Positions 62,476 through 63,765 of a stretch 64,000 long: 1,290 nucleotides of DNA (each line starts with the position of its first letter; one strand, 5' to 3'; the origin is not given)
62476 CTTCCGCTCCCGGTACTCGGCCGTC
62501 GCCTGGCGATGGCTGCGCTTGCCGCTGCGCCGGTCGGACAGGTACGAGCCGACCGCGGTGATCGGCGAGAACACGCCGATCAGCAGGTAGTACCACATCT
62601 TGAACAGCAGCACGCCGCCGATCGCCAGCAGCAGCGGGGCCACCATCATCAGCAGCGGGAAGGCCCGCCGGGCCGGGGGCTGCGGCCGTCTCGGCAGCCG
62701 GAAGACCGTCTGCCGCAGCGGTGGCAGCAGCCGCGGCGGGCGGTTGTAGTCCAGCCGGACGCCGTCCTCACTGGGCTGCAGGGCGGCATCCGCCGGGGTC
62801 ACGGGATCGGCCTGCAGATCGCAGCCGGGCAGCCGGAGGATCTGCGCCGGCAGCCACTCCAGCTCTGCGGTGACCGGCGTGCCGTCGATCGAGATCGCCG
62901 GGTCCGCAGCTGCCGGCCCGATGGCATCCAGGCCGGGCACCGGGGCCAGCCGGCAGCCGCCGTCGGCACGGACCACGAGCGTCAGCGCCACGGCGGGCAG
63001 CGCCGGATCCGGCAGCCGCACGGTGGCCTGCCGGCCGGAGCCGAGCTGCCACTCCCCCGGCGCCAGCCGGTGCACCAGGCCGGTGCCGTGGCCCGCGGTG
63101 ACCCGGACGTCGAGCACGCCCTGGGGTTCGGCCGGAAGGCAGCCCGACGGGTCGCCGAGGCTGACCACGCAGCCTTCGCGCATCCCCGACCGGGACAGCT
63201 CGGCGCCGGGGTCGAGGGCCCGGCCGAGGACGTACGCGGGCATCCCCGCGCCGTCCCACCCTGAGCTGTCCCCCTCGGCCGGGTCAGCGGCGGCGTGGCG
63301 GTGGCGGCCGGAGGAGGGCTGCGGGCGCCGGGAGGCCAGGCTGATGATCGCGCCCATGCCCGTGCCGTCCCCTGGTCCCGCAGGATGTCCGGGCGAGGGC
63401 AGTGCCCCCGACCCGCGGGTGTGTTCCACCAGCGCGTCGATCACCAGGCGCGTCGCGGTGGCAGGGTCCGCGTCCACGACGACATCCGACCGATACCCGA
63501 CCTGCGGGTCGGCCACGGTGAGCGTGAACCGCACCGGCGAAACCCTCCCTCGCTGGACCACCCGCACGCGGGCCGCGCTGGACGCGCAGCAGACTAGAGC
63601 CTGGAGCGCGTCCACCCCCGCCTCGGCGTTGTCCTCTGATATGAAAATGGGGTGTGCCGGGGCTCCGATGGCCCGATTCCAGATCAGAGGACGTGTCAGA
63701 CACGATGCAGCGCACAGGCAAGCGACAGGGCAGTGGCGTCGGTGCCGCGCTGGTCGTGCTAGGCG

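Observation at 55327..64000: Type VII secretion-like module (EssC-type ATPase plus WXG100) with a large unknown protein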

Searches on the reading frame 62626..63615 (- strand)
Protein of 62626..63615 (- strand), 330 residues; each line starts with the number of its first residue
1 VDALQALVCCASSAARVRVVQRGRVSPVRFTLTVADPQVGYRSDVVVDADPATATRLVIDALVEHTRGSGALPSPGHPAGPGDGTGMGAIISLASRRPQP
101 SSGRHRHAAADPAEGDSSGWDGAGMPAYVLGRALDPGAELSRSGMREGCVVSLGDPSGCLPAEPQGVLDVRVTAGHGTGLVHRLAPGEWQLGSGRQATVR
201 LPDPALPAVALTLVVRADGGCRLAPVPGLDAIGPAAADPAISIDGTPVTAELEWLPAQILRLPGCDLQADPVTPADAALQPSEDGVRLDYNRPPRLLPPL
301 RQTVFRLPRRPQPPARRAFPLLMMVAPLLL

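Call 44: search_protein_families(library=pfam, alignment_id=A2, max_evalue=0.01)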
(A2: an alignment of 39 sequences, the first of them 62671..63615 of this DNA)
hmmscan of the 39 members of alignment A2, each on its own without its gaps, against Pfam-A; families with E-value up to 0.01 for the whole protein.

A. member 1, window:62671-63615:- (315 aa): 1 family
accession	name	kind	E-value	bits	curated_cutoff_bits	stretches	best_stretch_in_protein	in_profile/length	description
PF16697.10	Yop-YscD_cpl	-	0.0013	19.4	33.2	1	171-219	1-49/94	Inner membrane component of T3SS, cytoplasmic domain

B. families by the number of members that match (of 39 scanned): 3 families
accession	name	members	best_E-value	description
PF16697.10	Yop-YscD_cpl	20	4.1e-19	Inner membrane component of T3SS, cytoplasmic domain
PF00498.31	FHA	12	1.2e-15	FHA domain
PF08817.16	YukD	11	1.7e-06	WXG100 protein secretion system (Wss), protein YukD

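Call 58: predict_structure(alignment_id=A3)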
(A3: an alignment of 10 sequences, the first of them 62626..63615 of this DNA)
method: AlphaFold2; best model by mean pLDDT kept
length: 330 residues; sequences in the alignment: 10
mean_pLDDT: 72.1   pTM: 0.48
mean pLDDT of the five models: 72.1, 71.2, 68.9, 68.9, 68.2
residues with pLDDT >= 90: 100; 70-90: 86; 50-70: 69; < 50: 75
segments of 3 or more residues with pLDDT < 50: 3-21, 74-78, 80-85, 102-111, 115-122, 233-235, 275-293
pLDDT, mean of each block of 10 residues (from residue 1): 42 39 72 86 90 93 85 49 59 73 46 44 77 92 90 86 72 90 91 90 87 89 81 54 89 93 92 52 40 55 57 65 60
secondary structure, 60 per line:
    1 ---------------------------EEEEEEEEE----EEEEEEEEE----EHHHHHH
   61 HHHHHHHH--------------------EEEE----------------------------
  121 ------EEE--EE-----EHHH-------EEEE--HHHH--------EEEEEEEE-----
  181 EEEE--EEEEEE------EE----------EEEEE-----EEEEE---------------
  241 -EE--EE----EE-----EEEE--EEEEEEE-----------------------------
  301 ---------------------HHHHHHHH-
elements in order: E28-36 E41-49 H55-68 E89-92 E127-129 E150-153 H156-159 E168-175 E181-184 E187-192 E211-215 E221-225 E259-262 E265-271 H322-329

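Call 65: fold_search(model_id=the predicted structure, library=pdb)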
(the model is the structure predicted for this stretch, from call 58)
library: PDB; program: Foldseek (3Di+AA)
matches with E <= 10: 732; with E <= 0.001: 63
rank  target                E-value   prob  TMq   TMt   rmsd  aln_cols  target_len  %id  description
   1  3gqs_A                6.4e-07  1.00  0.27  0.85   2.5       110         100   14  Crystal structure of the FHA domain of CT664 protein from Chlamydia trachomatis (released 2009-04-07)
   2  3po8                  1.5e-06  1.00  0.25  0.77   2.8       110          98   22  Structural and functional analysis of phosphothreonine-dependent FHA domain interactions (released 2011-01-26)
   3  3poa_A                1.9e-06  1.00  0.26  0.82   2.5       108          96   20  Structural and functional analysis of phosphothreonine-dependent FHA domain interactions (released 2011-01-26)
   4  4d9v_B                6.5e-06  1.00  0.25  0.72   3.6       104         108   22  Structure of the Type III Secretion System Protein (released 2012-09-26)
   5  8p5x_G                9.0e-06  1.00  0.27  0.81   2.9       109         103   13  Single particle cryo-EM structure of the complex between Corynebacterium glutamicum homohexameric 2-oxoglutarate dehyd (released 2023-08-16)
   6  4a0e_A                9.6e-06  1.00  0.25  0.72   3.6       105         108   23  Crystal structure of the cytoplasmic N-terminal domain of Yersinia pestis YscD (released 2012-02-29)
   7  3oun_A                1.3e-05  1.00  0.25  0.83   3.3       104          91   21  Crystal structure of the FhaA FHA domain complexed with the intracellular domain of Rv3910 (released 2012-02-08)
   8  2lc1_MODEL_1_A        1.3e-05  1.00  0.24  0.73   3.1       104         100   21  Rv0020c_FHA Structure (released 2011-11-02)
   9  6i2q_B                1.3e-05  1.00  0.27  0.85   2.2       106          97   14  Crystal structure of the wild-type SucA domain of Mycobacterium smegmatis KGD (alpha-ketoglutarate decarboxylase), in  (released 2019-05-22)
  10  7rj3_B                1.4e-05  1.00  0.27  0.80   3.1       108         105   12  Crystal Structure of the Forkhead Associated (FHA) Domain of the Glycogen Accumulation Regulator (GarA) from Mycobacte (released 2021-07-28)
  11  6uid                  1.4e-05  1.00  0.26  0.68   2.2       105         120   23  Structure of the cytoplasmic domain of the T3SS sorting platform protein PscD from P. aeruginosa (released 2020-10-07)
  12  3gqs_B                1.4e-05  1.00  0.27  0.82   3.0       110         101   15  Crystal structure of the FHA domain of CT664 protein from Chlamydia trachomatis (released 2009-04-07)
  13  4qcj                  1.6e-05  1.00  0.27  0.81   3.1       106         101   12  Crystal Structure of OdhI from Corynebacterium glutamicum (released 2014-07-02)
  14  7rj3_C                2.2e-05  1.00  0.28  0.86   2.2       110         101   13  Crystal Structure of the Forkhead Associated (FHA) Domain of the Glycogen Accumulation Regulator (GarA) from Mycobacte (released 2021-07-28)
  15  4d9v_A                2.4e-05  1.00  0.26  0.75   5.7       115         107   23  Structure of the Type III Secretion System Protein (released 2012-09-26)
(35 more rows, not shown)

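Call 114: search_solved_structures(query=A2, max_evalue=1)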
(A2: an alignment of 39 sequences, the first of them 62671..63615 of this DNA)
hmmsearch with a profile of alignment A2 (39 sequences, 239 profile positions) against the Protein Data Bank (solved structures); distinct sequences matched with E-value up to 1: 52.
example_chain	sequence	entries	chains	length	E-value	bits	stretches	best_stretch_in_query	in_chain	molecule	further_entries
2kb3_A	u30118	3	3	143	1.3e-14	57.5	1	85-188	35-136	Oxoglutarate dehydrogenase inhibitor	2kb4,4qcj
8p5x_G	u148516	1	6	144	1.3e-14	57.5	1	85-188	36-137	Oxoglutarate dehydrogenase inhibitor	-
6i2q_B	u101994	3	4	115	7.3e-14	55.1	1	93-188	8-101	Glycogen accumulation regulator GarA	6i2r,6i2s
8p5r_G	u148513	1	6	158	8.1e-14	54.9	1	84-188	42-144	Glycogen accumulation regulator GarA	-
3po8_A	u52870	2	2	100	1.6e-12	50.7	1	106-187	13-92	Putative uncharacterized protein TB39.8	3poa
2lc1_A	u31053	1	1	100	1.8e-12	50.5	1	106-186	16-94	Putative uncharacterized protein TB39.8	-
2kkl_A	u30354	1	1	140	1.9e-12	50.4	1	82-191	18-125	Uncharacterized protein Mb1858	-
3gqs_A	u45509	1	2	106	3e-12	49.8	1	99-195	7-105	Adenylate cyclase-like protein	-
3oun_A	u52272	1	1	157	8e-12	48.4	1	106-186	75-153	Putative uncharacterized protein TB39.8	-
2kfu_A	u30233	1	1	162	1.5e-11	47.5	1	82-188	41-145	Rv1827 pThr 22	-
6i2p_D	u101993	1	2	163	1.5e-11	47.5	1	82-188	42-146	Glycogen accumulation regulator GarA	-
7rj3_A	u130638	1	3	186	1.6e-11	47.4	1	81-188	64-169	Glycogen accumulation regulator GarA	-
6cah_A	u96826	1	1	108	8.2e-08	35.3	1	112-191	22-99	ABC transporter ATP-binding/permease protein Rv1747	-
2fez_A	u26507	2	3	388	1.2e-07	34.7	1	106-188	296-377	Probable regulatory protein embR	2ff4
6hc1_A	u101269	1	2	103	2.3e-07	33.8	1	107-169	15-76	GGDEF domain protein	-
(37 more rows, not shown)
